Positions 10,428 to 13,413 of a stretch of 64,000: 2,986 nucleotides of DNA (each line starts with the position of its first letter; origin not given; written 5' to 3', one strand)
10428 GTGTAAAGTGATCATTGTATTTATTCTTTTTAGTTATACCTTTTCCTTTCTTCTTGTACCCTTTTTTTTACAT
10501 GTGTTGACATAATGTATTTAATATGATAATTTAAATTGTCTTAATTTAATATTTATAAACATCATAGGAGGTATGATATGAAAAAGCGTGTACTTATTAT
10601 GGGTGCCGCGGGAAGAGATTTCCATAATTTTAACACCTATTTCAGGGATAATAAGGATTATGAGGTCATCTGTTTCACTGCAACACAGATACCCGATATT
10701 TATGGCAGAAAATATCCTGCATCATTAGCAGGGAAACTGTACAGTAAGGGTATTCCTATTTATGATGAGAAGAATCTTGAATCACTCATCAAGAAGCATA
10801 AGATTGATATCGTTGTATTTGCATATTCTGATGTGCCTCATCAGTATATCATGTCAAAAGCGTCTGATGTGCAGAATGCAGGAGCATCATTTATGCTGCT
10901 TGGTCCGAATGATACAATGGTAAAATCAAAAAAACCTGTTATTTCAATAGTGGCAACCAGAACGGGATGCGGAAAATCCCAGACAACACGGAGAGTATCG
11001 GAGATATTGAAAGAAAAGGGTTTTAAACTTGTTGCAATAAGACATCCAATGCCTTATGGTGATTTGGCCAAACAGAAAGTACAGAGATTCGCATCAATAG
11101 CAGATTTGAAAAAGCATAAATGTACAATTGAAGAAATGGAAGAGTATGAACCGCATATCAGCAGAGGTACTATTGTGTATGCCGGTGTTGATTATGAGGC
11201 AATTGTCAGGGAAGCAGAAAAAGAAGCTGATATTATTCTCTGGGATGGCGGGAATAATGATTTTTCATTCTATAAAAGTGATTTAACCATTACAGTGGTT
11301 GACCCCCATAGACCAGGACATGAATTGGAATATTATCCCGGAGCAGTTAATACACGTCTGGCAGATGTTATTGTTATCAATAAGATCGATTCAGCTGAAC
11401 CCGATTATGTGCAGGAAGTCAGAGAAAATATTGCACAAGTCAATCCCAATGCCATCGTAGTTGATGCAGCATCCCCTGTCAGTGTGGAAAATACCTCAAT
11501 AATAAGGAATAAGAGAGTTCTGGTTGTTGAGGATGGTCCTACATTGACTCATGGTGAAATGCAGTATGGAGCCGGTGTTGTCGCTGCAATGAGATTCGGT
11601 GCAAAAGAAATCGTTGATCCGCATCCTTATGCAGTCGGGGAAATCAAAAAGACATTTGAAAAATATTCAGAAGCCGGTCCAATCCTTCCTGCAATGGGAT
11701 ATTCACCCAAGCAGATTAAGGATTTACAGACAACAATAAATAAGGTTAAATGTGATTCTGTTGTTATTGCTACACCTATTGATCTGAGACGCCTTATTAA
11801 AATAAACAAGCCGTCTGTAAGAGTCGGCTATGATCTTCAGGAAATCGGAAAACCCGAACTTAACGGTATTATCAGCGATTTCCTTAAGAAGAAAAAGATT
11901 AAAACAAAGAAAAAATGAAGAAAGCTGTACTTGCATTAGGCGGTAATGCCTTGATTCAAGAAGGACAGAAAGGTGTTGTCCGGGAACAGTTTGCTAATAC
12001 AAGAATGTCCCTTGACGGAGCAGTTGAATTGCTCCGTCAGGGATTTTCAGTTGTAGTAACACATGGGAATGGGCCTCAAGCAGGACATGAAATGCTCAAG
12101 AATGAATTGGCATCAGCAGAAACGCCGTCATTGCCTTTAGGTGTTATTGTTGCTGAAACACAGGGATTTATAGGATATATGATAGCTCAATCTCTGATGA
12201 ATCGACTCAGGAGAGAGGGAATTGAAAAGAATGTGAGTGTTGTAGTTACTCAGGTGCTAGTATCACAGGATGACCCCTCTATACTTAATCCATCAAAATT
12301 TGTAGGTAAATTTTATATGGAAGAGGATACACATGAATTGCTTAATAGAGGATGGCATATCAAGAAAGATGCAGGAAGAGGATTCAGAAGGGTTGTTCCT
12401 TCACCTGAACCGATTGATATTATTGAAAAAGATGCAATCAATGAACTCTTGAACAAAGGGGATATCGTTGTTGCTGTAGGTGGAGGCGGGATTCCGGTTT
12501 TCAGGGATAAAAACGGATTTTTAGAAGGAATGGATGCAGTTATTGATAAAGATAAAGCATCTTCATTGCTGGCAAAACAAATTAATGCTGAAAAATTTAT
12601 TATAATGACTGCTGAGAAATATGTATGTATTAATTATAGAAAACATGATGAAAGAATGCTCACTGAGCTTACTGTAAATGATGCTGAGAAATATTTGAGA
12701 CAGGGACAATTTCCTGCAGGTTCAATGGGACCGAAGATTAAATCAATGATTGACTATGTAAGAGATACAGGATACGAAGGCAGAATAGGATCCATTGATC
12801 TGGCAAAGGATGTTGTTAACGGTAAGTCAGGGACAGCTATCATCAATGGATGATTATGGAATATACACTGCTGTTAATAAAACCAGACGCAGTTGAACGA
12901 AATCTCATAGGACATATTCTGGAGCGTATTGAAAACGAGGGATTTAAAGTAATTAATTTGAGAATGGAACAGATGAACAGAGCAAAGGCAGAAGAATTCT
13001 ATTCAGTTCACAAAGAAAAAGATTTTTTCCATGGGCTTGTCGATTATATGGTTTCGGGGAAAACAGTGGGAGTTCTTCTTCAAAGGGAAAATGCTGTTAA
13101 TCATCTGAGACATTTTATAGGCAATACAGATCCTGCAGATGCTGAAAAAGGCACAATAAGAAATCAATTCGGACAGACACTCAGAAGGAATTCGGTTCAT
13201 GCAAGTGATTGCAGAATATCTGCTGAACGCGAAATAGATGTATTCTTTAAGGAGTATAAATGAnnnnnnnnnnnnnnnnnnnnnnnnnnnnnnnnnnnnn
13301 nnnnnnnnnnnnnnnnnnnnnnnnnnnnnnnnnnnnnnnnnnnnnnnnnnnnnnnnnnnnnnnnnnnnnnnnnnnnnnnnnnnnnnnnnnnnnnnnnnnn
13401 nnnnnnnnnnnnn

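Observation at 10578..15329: Five-gene coupled operon of phosphoryl-transfer enzymes: cpgS-like P-loop protein, carbamate kinase, NDK, Hbd-like protein and acetate kinase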

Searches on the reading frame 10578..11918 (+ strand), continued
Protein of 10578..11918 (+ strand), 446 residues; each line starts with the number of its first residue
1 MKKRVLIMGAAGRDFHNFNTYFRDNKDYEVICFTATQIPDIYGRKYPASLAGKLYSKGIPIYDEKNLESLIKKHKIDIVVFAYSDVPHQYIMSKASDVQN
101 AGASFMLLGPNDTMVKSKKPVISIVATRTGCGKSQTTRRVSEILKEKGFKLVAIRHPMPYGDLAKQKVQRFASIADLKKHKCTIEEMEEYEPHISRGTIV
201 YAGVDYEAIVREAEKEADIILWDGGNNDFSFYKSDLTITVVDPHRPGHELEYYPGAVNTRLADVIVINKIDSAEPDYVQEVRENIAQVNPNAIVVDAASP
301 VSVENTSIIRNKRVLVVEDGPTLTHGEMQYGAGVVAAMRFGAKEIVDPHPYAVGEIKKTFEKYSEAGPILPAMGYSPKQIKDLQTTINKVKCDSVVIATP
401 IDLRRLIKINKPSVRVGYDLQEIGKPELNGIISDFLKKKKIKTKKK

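Call 85: find_encoding_contigs(protein=P0456, flank=5000, max_places=1)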
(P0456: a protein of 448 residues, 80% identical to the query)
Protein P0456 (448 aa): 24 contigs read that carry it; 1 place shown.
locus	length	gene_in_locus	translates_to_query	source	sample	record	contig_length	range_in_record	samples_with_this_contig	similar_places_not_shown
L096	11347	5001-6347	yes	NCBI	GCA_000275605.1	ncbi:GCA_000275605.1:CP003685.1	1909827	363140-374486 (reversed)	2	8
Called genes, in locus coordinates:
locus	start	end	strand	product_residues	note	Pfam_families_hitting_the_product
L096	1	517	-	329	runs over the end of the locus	PF01408:GFO_IDH_MocA, PF22725:GFO_IDH_MocA_C3, PF02894:GFO_IDH_MocA_C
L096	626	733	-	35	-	-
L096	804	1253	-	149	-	PF01451:LMWPc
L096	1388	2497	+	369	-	PF13593:SBF_like, PF01758:SBF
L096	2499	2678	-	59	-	-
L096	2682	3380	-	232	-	PF14512:TM1586_NiRdase (faint), PF00881:Nitroreductase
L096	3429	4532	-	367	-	PF01924:HypD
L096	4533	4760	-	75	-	PF01455:HupF_HypC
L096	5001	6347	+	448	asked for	-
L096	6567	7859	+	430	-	-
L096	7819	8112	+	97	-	-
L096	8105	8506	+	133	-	PF01894:YjbQ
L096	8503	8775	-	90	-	PF02597:ThiS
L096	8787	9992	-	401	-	PF03453:MoeA_N, PF00994:MoCF_biosynth, PF03454:MoeA_C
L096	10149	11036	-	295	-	PF00557:Peptidase_M24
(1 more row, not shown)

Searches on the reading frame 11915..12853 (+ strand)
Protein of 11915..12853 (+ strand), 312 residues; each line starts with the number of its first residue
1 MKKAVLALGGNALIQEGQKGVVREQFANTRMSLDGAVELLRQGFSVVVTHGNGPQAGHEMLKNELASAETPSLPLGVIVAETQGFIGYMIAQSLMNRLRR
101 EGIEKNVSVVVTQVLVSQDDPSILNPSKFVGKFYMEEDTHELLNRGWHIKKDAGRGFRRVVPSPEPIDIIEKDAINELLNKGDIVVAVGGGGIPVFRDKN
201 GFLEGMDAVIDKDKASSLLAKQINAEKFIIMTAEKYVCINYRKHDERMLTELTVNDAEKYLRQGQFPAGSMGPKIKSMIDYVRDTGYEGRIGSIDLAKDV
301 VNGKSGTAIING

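Call 3: search_protein_families(library=pfam, proteins=[window:11915-12853:+], max_evalue=0.01)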
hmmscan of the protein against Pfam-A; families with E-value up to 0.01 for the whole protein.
window:11915-12853:+ (312 aa): 1 family
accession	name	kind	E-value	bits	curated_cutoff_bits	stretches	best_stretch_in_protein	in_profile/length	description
PF00696.33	AA_kinase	-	8.3e-21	75.2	24.9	1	2-291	1-232/234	Amino acid kinase family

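Call 4: search_protein_families(library=ncbifam, proteins=[window:11915-12853:+], max_evalue=0.01)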
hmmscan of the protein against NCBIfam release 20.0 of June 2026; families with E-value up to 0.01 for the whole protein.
window:11915-12853:+ (312 aa): 6 families
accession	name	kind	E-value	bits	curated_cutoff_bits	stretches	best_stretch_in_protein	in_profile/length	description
TIGR00746.1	arcC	equivalog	1.9e-106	355.6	358.25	1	2-310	1-308/309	carbamate kinase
NF009007.0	PRK12352.1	subfamily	5.2e-100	334.4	266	1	2-311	3-315/316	carbamate kinase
NF009008.0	PRK12354.1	subfamily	4.2e-92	308.6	361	1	3-310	2-299/308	carbamate kinase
NF006926.0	PRK09411.1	equivalog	1.6e-76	257.3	416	1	1-310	1-296/297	carbamate kinase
TIGR00761.1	argB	equivalog_domain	1.8e-07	31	151.3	1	208-284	152-224/231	acetylglutamate kinase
NF010659.0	PRK14058.1-1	equivalog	0.0056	15.8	223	0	184-279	143-234/267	[LysW]-aminoadipate kinase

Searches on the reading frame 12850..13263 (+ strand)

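Call 3: search_protein_families(library=pfam, proteins=[window:12850-13263:+], max_evalue=0.01)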
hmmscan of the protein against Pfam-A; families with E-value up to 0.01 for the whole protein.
window:12850-13263:+ (137 aa): 1 family
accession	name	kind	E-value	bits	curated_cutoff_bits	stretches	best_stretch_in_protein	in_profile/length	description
PF00334.24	NDK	-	1.6e-49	167.7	27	1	4-135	1-132/135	Nucleoside diphosphate kinase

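Call 4: search_protein_families(library=ncbifam, proteins=[window:12850-13263:+], max_evalue=0.01)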
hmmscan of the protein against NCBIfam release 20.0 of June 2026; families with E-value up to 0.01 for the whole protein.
window:12850-13263:+ (137 aa): 6 families
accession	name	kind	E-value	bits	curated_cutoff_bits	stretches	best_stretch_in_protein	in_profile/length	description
NF001908.0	PRK00668.1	equivalog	8.5e-52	174.7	155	1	1-135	1-135/141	nucleoside-diphosphate kinase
NF011112.0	PRK14540.1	equivalog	1.9e-47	160.5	202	1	3-135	2-134/135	nucleoside-diphosphate kinase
NF011116.0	PRK14545.1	equivalog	3.3e-39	134.2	217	1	4-133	4-133/139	nucleoside-diphosphate kinase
NF011113.0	PRK14541.1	equivalog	3.3e-38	130.9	255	1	3-134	1-132/140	nucleoside-diphosphate kinase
NF011114.0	PRK14542.1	equivalog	4.6e-37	126.8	250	1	3-136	1-134/137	nucleoside-diphosphate kinase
NF011115.0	PRK14543.1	equivalog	7.6e-18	65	287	1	1-135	3-152/169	nucleoside-diphosphate kinase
